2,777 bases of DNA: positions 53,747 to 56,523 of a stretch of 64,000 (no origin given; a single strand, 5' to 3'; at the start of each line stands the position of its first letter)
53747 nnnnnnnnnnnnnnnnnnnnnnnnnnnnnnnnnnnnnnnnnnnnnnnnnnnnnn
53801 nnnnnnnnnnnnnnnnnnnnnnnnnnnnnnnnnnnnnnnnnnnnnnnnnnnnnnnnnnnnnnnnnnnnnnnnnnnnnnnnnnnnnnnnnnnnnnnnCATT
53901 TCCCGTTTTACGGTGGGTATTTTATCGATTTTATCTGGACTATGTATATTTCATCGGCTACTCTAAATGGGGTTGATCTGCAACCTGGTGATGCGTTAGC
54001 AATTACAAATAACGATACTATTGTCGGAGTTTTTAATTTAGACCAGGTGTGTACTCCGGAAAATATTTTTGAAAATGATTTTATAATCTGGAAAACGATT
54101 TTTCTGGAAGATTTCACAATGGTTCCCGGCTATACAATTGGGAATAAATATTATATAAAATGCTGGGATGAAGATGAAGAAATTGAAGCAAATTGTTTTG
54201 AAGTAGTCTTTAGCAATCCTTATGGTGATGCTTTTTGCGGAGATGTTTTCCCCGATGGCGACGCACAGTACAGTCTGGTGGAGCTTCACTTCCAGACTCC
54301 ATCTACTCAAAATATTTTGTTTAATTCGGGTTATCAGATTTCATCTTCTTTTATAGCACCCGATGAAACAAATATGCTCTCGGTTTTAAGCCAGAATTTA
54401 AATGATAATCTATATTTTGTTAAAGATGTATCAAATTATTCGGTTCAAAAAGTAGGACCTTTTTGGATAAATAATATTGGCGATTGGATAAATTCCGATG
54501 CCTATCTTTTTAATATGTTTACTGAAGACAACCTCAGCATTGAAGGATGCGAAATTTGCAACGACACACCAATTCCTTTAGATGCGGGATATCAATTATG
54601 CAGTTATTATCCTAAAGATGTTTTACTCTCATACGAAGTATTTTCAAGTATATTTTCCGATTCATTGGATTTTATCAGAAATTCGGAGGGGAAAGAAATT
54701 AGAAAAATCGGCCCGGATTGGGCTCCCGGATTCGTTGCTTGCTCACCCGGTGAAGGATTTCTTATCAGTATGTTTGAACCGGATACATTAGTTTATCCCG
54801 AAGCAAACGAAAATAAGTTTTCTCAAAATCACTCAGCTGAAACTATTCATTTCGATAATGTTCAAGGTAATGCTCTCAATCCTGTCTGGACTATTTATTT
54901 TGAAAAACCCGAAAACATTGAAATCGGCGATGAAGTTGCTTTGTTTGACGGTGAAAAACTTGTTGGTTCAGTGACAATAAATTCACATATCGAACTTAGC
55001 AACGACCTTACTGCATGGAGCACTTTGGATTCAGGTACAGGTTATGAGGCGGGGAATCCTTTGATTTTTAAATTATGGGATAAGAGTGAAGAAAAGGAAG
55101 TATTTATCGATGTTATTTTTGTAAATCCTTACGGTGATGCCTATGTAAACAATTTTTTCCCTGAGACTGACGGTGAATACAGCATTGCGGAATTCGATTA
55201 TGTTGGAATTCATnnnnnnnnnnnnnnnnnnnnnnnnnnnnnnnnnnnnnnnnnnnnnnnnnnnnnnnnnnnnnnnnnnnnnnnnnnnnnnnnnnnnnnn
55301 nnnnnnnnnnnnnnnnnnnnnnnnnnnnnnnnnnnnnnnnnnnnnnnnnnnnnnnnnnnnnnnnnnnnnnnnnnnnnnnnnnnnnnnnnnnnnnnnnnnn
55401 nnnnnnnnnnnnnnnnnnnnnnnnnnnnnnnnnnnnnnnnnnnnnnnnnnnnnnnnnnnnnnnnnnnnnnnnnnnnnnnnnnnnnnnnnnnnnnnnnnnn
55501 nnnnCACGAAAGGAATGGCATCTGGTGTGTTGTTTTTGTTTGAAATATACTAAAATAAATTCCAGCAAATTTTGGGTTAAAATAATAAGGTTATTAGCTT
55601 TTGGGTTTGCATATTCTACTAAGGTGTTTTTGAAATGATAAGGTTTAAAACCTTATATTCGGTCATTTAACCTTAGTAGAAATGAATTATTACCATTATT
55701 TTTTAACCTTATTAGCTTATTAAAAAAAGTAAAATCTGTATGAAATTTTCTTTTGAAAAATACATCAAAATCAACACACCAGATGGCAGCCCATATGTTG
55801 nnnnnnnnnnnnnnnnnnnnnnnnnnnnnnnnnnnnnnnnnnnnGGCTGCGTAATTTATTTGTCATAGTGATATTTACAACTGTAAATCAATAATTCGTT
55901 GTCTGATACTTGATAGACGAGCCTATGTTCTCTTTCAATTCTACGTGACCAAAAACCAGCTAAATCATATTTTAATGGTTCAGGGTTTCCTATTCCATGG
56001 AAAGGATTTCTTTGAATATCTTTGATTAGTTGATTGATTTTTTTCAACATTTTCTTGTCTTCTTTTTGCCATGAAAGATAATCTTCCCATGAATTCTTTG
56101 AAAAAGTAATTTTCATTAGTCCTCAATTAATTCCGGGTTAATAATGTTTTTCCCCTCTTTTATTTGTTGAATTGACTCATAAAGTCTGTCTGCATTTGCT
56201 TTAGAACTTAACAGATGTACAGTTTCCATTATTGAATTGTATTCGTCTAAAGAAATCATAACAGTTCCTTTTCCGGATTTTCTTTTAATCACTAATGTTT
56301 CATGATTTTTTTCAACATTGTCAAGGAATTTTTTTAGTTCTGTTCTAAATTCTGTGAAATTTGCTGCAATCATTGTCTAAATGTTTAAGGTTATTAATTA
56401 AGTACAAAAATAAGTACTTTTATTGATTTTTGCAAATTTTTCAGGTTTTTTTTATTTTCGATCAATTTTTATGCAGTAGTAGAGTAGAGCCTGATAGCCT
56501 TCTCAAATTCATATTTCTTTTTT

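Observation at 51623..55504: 1293-aa T9SS protein with five copies of the N-module: candidate scaffold for the CTD-less lectin paralogs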

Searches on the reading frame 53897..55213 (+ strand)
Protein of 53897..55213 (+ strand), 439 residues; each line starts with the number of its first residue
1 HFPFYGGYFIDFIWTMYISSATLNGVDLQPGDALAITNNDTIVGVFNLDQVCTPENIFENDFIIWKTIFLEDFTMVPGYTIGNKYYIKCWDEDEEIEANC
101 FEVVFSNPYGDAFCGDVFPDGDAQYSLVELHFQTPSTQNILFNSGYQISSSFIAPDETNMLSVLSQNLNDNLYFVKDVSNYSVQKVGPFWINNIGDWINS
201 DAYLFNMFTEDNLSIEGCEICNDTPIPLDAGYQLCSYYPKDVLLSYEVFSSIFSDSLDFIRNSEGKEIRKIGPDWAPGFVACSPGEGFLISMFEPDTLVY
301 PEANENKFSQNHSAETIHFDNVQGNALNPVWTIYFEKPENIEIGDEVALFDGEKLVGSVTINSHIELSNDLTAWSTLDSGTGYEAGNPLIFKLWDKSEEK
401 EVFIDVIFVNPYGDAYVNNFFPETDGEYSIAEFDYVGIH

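Call 34: find_homologous_proteins(query=window:53897-55213:+, max_evalue=1e-10)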
Query window:53897-55213:+ (439 aa): 40 proteins with E <= 1e-10 among 2959 candidates.
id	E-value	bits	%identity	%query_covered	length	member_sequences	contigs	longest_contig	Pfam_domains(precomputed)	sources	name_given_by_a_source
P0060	7.9e-111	389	45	100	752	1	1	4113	PF18962.8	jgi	jgi:hypothetical protein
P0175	2.5e-95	338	41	99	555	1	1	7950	PF17963.8,PF17892.8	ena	-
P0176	2.8e-94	335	41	98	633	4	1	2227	PF17963.8,PF17892.8,PF13004.14,PF17803.8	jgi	jgi:hypothetical protein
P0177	6.9e-86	307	43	81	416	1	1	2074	-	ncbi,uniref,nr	ncbi:MAG: hypothetical protein OMM_05337 [Candidatus Magnetoglobus multicellularis str. Araruama]|un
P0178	7.0e-81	291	48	69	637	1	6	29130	-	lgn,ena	-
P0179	3.6e-79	285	46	67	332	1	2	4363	-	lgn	-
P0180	4.7e-76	275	41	77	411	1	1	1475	PF18962.8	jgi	-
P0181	9.9e-75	270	44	66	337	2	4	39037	-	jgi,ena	jgi:hypothetical protein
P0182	3.8e-71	258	41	69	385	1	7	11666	-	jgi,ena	-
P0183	1.1e-70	257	37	66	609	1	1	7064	PF09603.16,PF13715.13,PF13620.13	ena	-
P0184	1.5e-70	256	43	72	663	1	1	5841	PF18962.8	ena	-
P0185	1.6e-67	246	43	69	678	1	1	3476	PF18962.8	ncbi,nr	ncbi:MAG: T9SS type A sorting domain-containing protein, partial [Bacteroidales bacterium]|nr:T9SS t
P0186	3.2e-67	245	35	68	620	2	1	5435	PF09603.16,PF13715.13,PF13620.13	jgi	jgi:uncharacterized protein (TIGR02145 family)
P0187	4.3e-66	242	36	66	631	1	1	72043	PF09603.16,PF13715.13,PF13620.13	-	-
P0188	5.8e-66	241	34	68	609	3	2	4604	PF09603.16,PF13715.13,PF13620.13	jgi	-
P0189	1.3e-65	240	41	38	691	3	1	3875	PF09603.16,PF13715.13,PF14686.13,PF26707.1,PF24025.2,PF17802.8,PF13620.13,PF09430.17,PF22904.4,PF17210.10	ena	-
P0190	5.3e-65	238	43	38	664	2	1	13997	PF18962.8,PF16409.11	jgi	-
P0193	9.4e-65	237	35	68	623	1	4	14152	PF09603.16,PF26707.1,PF13620.13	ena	-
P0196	1.6e-62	230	35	68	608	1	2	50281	PF09603.16,PF13715.13,PF26707.1,PF13620.13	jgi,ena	jgi:uncharacterized protein (TIGR02145 family)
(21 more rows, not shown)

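Call 42: search_protein_families(library=pfam, proteins=[P0175, P0177, P0178], max_evalue=0.01)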
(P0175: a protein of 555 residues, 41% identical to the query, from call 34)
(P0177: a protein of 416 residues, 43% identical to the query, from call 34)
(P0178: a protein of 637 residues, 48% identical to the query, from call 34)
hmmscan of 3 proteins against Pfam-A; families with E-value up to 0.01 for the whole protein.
P0175 (555 aa): 5 families
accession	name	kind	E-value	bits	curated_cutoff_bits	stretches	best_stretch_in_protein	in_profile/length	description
PF17963.7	Big_9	-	1.1e-15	58.6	23.6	1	10-75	21-89/89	Bacterial Ig domain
PF17892.7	Cadherin_5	-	4e-10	39.8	26.5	1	13-76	32-97/98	Cadherin-like domain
PF17803.7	Cadherin_4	-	0.0016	19.4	25.1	0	9-35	34-61/71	Bacterial cadherin-like domain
PF20260.4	PUA_4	-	0.0022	18.5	23.9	0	111-134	15-38/48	RNA methyltransferase PUA domain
PF16184.11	Cadherin_3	-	0.0037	17.7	25.5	0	11-34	23-48/106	Cadherin-like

P0177 (416 aa): 0 families

P0178 (637 aa): 1 family
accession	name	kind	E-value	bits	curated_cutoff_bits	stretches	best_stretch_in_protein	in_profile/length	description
PF03372.29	Exo_endo_phos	-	0.00016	21.9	24.5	1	27-270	2-204/225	Endonuclease/Exonuclease/phosphatase family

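Call 45: predict_structure(alignment_id=A3)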
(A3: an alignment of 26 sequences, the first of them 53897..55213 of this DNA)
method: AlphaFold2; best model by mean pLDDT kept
length: 439 residues; sequences in the alignment: 26
mean_pLDDT: 92.1   pTM: 0.79
mean pLDDT of the five models: 92.1, 91.5, 90.4, 90.2, 89.3
residues with pLDDT >= 90: 360; 70-90: 60; 50-70: 14; < 50: 5
segments of 3 or more residues with pLDDT < 50: 311-313
pLDDT, mean of each block of 10 residues (from residue 1): 92 96 95 95 97 97 97 95 94 92 94 95 95 92 96 92 94 95 95 95 96 92 91 95 91 95 95 88 95 96 61 66 93 90 93 95 88 95 97 92 93 95 96 68
secondary structure, 60 per line:
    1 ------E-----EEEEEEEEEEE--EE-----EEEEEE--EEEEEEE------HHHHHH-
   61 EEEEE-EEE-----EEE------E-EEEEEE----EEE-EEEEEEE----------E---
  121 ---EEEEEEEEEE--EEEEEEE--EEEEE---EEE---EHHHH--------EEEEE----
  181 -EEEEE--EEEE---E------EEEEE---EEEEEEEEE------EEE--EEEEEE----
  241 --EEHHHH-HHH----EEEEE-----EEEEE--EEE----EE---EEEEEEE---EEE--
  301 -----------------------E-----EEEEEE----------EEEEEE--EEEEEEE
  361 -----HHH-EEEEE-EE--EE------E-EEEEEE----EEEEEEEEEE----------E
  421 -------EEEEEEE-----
elements in order: E13-23 E33-38 E41-47 H54-59 E61-65 E67-69 E75-77 E86-91 E96-98 E100-106 E124-133 E136-142 E145-149 E153-155 H160-163 E172-176 E182-186 E189-192 E203-207 E211-219 E226-228 E231-236 H245-248 E257-261 E267-271 E274-276 E286-292 E296-298 E330-335 E346-351 E354-360 E370-374 E390-395 E400-409 E428-434

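Call 47: fold_search(model_id=the predicted structure, library=pdb)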
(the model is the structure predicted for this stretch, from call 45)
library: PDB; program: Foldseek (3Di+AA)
matches with E <= 10: 524; with E <= 0.001: 2
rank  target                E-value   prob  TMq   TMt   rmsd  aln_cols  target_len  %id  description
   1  4p0d                  7.3e-05  0.30  0.10  0.10  19.4       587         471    9  The T6 backbone pilin of serotype M6 Streptococcus pyogenes has a modular three-domain structure decorated with variable (released 2014-08-27)
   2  7vcr_B                6.0e-04  0.57  0.13  0.13  15.5       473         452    7  Crystal Structure of PitA fragment from pilus islet-2 of Streptococcus oralis (released 2022-06-01)
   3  7vcn_B                2.1e-03  0.35  0.12  0.12  16.8       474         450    8  Crystal Structure of PitA fragment from pilus islet-2 of Streptococcus oralis with Tb-Xo4 (released 2022-07-13)
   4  3hr6                  2.5e-03  0.13  0.10  0.10  18.9       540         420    9  Structure of the Corynebacterium diphtheriae major pilin SpaA points to a modular pilus assembly stabilizing isopeptide  (released 2009-09-15)
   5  3htl                  2.9e-03  0.15  0.12  0.12  19.3       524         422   10  Structure of the Corynebacterium diphtheriae major pilin SpaA points to a modular pilus assembly with stabilizing isopep (released 2009-09-15)
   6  7vcr_A                3.3e-03  0.35  0.13  0.12  16.7       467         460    8  Crystal Structure of PitA fragment from pilus islet-2 of Streptococcus oralis (released 2022-06-01)
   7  4hss_B                3.3e-03  0.14  0.11  0.12  19.9       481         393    9  Structure of the Full-Length Major Pilin SpaD from Corynebacterium diphtheriae (released 2013-11-13)
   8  3kpt_A                4.3e-03  0.23  0.12  0.15  20.9       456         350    9  Crystal structure of BcpA, the major pilin subunit of Bacillus cereus (released 2009-11-24)
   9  9fx2                  4.7e-03  0.13  0.10  0.05  27.0       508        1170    9  Structure of methylamine activated CD109 (released 2025-03-19)
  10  3pvm_B                4.7e-03  0.11  0.11  0.05  28.4       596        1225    8  Structure of Complement C5 in Complex with CVF (released 2011-01-19)
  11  6fwv_B                9.6e-03  0.28  0.12  0.10  18.4       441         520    8  The Bacillus anthracis TIE protein (released 2018-08-08)
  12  3pvm_A                1.2e-02  0.08  0.10  0.04  28.9       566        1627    8  Structure of Complement C5 in Complex with CVF (released 2011-01-19)
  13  5z0z_B                2.5e-02  0.06  0.11  0.11  21.0       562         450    8  Crystal structure of shaft pilin spaD from Lactobacillus rhamnosus GG - D242A mutant (released 2018-06-20)
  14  3dmk_A                2.6e-02  0.08  0.11  0.08  26.5       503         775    8  Crystal structure of Down Syndrome Cell Adhesion Molecule (DSCAM) isoform 1.30.30, N-terminal eight Ig domains (released 2008-10-07)
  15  2if7_B                2.8e-02  0.13  0.08  0.15  19.1       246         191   12  Crystal Structure of NTB-A (released 2006-10-17)
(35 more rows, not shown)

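Call 54: search_protein_families(library=pfam, proteins=[P0193, P0196, P0189, P0190, P0176], max_evalue=0.01)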
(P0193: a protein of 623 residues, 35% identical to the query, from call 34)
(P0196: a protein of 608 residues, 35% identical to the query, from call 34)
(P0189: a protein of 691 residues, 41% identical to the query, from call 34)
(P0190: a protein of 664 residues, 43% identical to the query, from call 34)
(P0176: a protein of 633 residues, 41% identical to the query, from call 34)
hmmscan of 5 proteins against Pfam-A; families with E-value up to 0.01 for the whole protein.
P0193 (623 aa): 4 families
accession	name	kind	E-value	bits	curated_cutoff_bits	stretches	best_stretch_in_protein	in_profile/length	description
PF09603.15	Fib_succ_major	-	1.1e-34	120.8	33.9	1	432-622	3-187/187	Fibrobacter succinogenes major domain (Fib_succ_major)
PF13620.12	CarboxypepD_reg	-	5.3e-12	46.4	32.3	1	163-241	2-82/82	Carboxypeptidase regulatory-like domain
PF13715.12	CarbopepD_reg_2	-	0.00023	21.5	32.2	1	164-241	2-77/88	CarboxypepD_reg-like domain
PF14686.12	fn3_3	-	0.0055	16.9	24.4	1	185-236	23-75/75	Polysaccharide lyase family 4, domain II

P0196 (608 aa): 8 families
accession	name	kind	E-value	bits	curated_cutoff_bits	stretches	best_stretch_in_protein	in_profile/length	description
PF09603.15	Fib_succ_major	-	1.8e-37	129.8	33.9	1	427-606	1-186/187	Fibrobacter succinogenes major domain (Fib_succ_major)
PF13620.12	CarboxypepD_reg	-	7.9e-18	65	32.3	1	162-239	1-81/82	Carboxypeptidase regulatory-like domain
PF13715.12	CarbopepD_reg_2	-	2e-11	44.2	32.2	1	164-226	2-63/88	CarboxypepD_reg-like domain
PF17802.7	SpaA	-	0.00048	20.7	23.1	1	168-236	8-86/91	Prealbumin-like fold domain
PF09430.16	EMC7_beta-sandw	-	0.00079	20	26.6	1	176-228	7-60/122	ER membrane protein complex subunit 7, beta-sandwich domain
PF12985.13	DUF3869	-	0.0022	18.6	24.5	1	162-236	7-80/85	Domain of unknown function (DUF3869)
PF14686.12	fn3_3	-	0.0024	18.1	24.4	1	184-234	23-74/75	Polysaccharide lyase family 4, domain II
PF07603.17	Lcl_C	-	0.0045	17.7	34.9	0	472-594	18-106/117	Lcl C-terminal domain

P0189 (691 aa): 11 families
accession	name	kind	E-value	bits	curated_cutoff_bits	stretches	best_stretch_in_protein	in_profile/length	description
PF09603.15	Fib_succ_major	-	2.1e-36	126.4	33.9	1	511-690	1-187/187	Fibrobacter succinogenes major domain (Fib_succ_major)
PF13620.12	CarboxypepD_reg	-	2.2e-33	114.8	32.3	2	244-322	1-82/82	Carboxypeptidase regulatory-like domain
PF13715.12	CarbopepD_reg_2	-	2.4e-22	79.2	32.2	2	245-319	1-74/88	CarboxypepD_reg-like domain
PF14686.12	fn3_3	-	3.7e-12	46.3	24.4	2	265-314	22-72/75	Polysaccharide lyase family 4, domain II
PF09430.16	EMC7_beta-sandw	-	2.5e-07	31.3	26.6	0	258-299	7-50/122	ER membrane protein complex subunit 7, beta-sandwich domain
PF17802.7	SpaA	-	2.5e-07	31.2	23.1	1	247-293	5-57/91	Prealbumin-like fold domain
PF17210.9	SdrD_B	-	3.7e-06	27.6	29.7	1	257-308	23-78/112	SdrD B-like domain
PF24025.1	Ig_DR_A0283-like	-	1.7e-05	25.5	27.1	0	263-304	29-72/102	DR_A0283-like, Ig-like domain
PF08308.17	PEGA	-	0.00032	21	20.8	0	260-323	12-69/71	PEGA domain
PF11008.14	DUF2846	-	0.00049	20.6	34.3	0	253-296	16-57/92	Protein of unknown function (DUF2846)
PF07603.17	Lcl_C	-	0.0016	19.1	34.9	1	558-689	20-116/117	Lcl C-terminal domain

P0190 (664 aa): 2 families
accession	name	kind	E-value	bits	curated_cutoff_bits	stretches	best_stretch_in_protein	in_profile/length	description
PF18962.6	Por_Secre_tail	-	1.8e-14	54.2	27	1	591-663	1-75/75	Secretion system C-terminal sorting domain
PF16409.10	DUF5017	-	9.5e-07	28.9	28.8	1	357-454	64-175/187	Domain of unknown function (DUF5017)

P0176 (633 aa): 4 families
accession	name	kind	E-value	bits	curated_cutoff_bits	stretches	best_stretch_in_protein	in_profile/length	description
PF17963.7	Big_9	-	3.1e-14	54.1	23.6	1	68-152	1-88/89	Bacterial Ig domain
PF17892.7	Cadherin_5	-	9.1e-10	38.7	26.5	1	68-155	2-98/98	Cadherin-like domain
PF13004.13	BACON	-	1.3e-09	38.3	25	1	10-63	2-60/61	Putative binding domain, N-terminal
PF17803.7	Cadherin_4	-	3.3e-07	31.2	25.1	1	66-117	9-65/71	Bacterial cadherin-like domain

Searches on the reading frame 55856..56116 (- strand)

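Call 67: search_protein_families(library=pfam, proteins=[window:55856-56116:-], max_evalue=0.01)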
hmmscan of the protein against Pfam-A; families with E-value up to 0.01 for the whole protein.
window:55856-56116:- (86 aa): 2 families
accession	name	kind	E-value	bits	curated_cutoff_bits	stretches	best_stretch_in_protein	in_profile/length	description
PF06769.20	YoeB_toxin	-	1.7e-40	137.3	27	1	5-84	1-80/80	YoeB-like toxin of bacterial type II toxin-antitoxin system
PF05016.21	ParE_toxin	-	2.6e-05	25.1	23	1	13-75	17-76/89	ParE toxin of type II toxin-antitoxin system, parDE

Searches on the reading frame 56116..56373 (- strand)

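Call 67: search_protein_families(library=pfam, proteins=[window:56116-56373:-], max_evalue=0.01)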
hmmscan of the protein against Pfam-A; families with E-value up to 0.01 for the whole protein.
window:56116-56373:- (85 aa): 3 families
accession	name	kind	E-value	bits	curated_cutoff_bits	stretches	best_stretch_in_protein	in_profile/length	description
PF02604.26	PhdYeFM_antitox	-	2.8e-19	69.1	29.8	1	1-73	1-73/74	Antitoxin Phd_YefM, type II toxin-antitoxin system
PF12910.14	PHD_like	-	0.0064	17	27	1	3-53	4-55/141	Antitoxin of toxin-antitoxin, RelE / RelB, TA system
PF11757.13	RSS_P20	-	0.0091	16.9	25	0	14-78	18-76/94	Suppressor of RNA silencing P21-like N-terminal domain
